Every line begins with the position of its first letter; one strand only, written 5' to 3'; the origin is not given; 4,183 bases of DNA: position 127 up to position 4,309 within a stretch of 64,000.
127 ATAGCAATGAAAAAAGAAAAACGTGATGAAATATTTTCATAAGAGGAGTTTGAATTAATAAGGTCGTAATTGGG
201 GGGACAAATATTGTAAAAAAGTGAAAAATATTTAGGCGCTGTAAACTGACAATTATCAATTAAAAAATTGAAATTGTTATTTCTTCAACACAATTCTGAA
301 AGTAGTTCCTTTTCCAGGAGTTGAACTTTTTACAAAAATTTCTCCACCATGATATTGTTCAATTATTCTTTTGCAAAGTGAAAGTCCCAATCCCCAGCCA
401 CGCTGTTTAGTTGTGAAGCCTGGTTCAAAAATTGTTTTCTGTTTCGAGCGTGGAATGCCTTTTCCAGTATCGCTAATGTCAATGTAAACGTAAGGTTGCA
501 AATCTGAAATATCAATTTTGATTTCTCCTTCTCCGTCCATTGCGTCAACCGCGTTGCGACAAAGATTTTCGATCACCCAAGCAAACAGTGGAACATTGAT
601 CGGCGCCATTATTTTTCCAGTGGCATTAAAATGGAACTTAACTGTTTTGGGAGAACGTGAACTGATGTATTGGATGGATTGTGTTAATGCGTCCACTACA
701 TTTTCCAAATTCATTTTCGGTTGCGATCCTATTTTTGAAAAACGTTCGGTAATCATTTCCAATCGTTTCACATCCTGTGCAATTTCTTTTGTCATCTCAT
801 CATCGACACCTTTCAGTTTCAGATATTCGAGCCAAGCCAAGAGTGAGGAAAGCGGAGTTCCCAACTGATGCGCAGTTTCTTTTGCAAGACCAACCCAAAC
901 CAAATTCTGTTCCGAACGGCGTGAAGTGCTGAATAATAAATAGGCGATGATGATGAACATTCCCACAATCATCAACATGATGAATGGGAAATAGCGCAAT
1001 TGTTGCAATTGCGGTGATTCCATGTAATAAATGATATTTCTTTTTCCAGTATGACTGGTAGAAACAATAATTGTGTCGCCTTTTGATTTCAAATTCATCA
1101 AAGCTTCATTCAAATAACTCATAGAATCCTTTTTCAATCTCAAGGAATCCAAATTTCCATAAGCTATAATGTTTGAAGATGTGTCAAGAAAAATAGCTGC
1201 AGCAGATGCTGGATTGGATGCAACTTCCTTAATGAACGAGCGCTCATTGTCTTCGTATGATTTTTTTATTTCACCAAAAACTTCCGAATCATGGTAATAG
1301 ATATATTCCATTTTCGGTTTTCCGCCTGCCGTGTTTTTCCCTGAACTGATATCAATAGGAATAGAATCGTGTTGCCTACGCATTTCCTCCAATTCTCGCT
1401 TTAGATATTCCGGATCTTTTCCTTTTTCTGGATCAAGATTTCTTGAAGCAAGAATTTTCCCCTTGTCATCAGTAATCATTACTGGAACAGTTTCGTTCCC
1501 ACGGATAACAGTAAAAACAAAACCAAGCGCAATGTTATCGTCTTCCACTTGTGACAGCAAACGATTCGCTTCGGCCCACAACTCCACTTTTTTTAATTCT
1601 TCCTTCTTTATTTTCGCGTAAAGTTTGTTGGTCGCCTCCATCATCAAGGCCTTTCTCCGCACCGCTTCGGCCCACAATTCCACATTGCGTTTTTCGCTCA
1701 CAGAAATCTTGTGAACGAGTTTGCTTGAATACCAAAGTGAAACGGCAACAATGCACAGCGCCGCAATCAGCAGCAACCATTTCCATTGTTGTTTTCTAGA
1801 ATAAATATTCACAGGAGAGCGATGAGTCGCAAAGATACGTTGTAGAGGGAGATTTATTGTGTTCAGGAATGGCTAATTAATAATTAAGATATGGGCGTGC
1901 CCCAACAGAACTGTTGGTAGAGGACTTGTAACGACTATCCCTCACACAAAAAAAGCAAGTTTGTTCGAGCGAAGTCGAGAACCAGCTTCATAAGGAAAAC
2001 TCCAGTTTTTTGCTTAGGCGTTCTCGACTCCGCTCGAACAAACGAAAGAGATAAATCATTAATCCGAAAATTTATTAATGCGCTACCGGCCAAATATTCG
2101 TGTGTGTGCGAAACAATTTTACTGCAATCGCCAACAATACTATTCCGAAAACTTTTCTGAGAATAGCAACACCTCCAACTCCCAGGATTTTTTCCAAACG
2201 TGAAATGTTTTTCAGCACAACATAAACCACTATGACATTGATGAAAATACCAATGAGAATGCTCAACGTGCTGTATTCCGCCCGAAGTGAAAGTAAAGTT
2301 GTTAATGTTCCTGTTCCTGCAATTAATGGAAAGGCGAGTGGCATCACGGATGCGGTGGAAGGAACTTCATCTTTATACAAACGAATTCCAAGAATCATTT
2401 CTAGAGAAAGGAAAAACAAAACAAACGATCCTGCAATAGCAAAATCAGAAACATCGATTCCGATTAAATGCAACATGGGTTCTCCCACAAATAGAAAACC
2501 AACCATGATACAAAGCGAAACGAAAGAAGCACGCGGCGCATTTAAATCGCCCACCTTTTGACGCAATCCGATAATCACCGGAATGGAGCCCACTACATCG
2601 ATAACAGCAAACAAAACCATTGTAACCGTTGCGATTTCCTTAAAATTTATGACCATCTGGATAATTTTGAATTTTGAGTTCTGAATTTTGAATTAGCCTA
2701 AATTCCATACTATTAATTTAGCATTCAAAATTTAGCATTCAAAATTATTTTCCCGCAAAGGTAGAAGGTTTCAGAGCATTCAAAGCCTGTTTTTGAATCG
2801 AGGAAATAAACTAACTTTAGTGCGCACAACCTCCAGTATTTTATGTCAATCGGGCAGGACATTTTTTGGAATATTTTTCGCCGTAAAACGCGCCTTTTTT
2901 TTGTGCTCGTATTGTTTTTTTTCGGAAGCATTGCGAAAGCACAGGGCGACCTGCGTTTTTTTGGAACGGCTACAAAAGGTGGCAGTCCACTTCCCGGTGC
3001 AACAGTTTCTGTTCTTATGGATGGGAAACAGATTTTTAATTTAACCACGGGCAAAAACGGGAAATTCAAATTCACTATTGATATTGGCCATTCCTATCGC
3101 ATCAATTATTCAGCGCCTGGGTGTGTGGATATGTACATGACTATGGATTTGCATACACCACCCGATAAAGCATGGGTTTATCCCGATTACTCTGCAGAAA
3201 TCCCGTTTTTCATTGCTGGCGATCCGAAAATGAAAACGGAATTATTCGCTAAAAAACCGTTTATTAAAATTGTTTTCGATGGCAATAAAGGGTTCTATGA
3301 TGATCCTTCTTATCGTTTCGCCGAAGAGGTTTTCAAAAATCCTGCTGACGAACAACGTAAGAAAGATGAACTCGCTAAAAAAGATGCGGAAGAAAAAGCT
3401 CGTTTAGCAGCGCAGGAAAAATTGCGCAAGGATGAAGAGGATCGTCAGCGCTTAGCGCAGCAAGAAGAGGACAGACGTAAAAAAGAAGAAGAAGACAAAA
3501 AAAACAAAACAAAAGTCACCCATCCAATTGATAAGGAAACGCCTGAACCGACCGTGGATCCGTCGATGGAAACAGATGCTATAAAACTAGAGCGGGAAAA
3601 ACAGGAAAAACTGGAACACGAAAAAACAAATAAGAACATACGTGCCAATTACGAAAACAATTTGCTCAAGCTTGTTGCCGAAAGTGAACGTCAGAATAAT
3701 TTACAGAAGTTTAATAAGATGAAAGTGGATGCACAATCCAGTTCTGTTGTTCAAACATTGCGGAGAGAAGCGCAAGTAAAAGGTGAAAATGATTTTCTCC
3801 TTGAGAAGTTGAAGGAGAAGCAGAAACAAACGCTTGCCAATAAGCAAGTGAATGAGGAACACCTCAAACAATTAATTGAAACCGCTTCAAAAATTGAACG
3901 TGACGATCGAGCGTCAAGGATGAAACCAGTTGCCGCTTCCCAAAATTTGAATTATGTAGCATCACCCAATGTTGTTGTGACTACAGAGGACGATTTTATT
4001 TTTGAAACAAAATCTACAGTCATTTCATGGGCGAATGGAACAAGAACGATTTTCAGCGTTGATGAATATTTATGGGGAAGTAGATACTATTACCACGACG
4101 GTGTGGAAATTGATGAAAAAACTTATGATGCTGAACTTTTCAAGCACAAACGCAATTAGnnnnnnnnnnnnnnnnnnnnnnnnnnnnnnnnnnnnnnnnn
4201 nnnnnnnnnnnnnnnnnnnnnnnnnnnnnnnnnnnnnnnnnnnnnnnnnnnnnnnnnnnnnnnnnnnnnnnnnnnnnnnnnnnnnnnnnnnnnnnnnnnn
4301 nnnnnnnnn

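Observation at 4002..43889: Array of eight paralogous periplasmic-sensor / PP2C (SpoIIE-type) phosphatase membrane proteins in 40 kb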

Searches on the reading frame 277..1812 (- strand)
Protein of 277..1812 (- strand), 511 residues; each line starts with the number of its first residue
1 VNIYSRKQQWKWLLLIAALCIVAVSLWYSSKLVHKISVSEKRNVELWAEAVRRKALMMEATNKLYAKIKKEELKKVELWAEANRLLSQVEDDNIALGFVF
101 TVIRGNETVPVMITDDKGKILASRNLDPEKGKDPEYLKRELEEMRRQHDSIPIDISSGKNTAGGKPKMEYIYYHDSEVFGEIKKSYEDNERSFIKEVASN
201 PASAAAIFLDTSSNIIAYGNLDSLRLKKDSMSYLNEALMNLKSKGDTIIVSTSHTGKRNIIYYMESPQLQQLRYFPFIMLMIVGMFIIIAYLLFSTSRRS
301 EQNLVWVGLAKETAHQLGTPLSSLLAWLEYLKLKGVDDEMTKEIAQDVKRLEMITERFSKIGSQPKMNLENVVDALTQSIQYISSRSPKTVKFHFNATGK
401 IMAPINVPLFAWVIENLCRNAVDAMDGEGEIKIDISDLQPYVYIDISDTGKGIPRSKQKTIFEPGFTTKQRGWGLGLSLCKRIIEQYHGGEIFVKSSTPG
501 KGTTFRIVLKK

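Call 4: search_protein_families(library=pfam, proteins=[window:277-1812:-], max_evalue=0.001)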
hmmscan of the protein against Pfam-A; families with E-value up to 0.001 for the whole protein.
window:277-1812:- (511 aa): 3 families
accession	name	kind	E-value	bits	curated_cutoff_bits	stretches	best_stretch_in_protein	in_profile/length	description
PF02518.31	HATPase_c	-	2.2e-24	86.5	26.4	1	413-510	9-108/111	Histidine kinase-, DNA gyrase B-, and HSP90-like ATPase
PF00512.31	HisKA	-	7.6e-05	23.1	26.9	1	312-361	8-63/66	His Kinase A (phospho-acceptor) domain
PF14501.12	HATPase_c_5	-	0.00021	21.6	22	1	412-489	8-84/102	GHKL domain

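Call 37: find_encoding_contigs(protein=window:277-1812:-, flank=10000, max_places=2)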
Protein window:277-1812:- (511 aa): 4 contigs read that carry it; 2 places shown.
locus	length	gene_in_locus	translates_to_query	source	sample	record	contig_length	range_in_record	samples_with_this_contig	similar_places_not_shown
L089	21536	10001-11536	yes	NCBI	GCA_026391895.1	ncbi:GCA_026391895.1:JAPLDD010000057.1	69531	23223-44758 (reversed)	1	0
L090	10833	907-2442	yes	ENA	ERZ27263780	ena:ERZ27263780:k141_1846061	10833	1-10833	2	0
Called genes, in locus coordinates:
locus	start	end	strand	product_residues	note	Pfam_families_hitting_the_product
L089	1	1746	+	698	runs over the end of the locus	PF13174:TPR_6 (faint), PF14938:SNAP (faint), PF00515:TPR_1 (faint), PF13176:TPR_7 (faint), PF13181:TPR_8 (faint), PF13374:TPR_10 (faint), PF13424:TPR_12, PF07228:SpoIIE, +4 more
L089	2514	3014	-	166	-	PF08570:DUF1761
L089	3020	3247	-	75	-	PF09905:VF530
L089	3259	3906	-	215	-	-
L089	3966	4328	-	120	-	-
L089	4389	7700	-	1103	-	PF08450:SGL (faint), PF07494:Reg_prop (faint), PF07495:Y_Y_Y, PF07228:SpoIIE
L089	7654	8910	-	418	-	PF13620:CarboxypepD_reg (weak)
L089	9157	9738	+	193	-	PF01914:MarC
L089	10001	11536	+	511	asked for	PF02518:HATPase_c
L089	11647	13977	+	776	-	PF13620:CarboxypepD_reg, PF13715:CarbopepD_reg_2, PF07715:Plug, PF00593:TonB_dep_Rec_b-barrel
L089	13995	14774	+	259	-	PF14054:DUF4249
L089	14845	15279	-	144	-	PF08570:DUF1761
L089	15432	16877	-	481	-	PF00171:Aldedh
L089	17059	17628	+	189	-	-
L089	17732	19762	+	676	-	PF00005:ABC_tran, PF00485:PRK (faint), PF13304:AAA_21 (faint), PF13401:AAA_22 (faint), PF08352:oligo_HPY, PF02463:SMC_N (weak), PF00005:ABC_tran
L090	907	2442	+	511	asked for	PF02518:HATPase_c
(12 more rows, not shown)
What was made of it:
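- On SiaA-type PP2C phosphatase (SiaABC partner switch): The source MAG GCA_026391895.1 was identified (call 37) but cannot be scanned as a whole.
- Checked: The true start of A is most likely 4113 (1103 aa), as in the NCBI MAG annotation (call 37).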

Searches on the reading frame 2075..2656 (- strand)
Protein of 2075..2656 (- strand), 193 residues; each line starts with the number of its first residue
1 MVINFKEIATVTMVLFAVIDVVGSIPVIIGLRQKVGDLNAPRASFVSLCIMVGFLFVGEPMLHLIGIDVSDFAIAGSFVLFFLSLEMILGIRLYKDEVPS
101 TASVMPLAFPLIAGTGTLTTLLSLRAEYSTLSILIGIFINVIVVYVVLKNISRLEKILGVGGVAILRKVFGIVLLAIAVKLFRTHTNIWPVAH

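Call 4: search_protein_families(library=pfam, proteins=[window:2075-2656:-], max_evalue=0.001)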
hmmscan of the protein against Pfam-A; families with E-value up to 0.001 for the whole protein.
window:2075-2656:- (193 aa): 1 family
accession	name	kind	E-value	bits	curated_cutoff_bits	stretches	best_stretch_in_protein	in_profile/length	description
PF01914.23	MarC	-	7.1e-28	97.9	23.9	1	5-182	1-195/203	MarC family integral membrane protein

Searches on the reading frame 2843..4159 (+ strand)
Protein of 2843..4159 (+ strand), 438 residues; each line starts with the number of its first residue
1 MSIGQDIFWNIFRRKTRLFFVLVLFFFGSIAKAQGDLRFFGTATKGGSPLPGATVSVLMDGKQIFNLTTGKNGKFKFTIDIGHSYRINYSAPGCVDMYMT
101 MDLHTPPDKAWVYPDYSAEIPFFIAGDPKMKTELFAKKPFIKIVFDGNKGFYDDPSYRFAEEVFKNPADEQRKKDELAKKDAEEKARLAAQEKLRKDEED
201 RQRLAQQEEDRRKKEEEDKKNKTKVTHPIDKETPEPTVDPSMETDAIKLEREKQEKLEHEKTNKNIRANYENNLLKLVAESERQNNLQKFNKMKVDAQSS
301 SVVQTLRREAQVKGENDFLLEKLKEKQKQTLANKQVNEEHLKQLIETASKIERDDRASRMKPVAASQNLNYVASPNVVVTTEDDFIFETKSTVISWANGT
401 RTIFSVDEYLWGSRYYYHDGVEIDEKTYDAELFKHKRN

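Call 4: search_protein_families(library=pfam, proteins=[window:2843-4159:+], max_evalue=0.001)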
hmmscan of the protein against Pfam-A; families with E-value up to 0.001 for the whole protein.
window:2843-4159:+ (438 aa): 1 family
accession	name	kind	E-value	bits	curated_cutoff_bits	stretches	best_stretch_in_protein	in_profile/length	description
PF13620.12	CarboxypepD_reg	-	4.1e-06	27.5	32.3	1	46-94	10-59/82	Carboxypeptidase regulatory-like domain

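Call 76: search_protein_families(library=pfam, proteins=[window:2843-4159:+], max_evalue=0.001)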
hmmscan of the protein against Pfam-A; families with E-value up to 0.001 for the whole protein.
window:2843-4159:+ (438 aa): 1 family
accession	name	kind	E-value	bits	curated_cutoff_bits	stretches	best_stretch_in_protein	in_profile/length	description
PF13620.12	CarboxypepD_reg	-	4.1e-06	27.5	32.3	1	46-94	10-59/82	Carboxypeptidase regulatory-like domain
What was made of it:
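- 2843..4159 (+): Conserved upstream neighbour of A: 438-aa (418 aa as annotated) CarboxypepD_reg-like protein that overlaps the start of A. Weak CarboxypepD_reg match (calls 4, 76).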
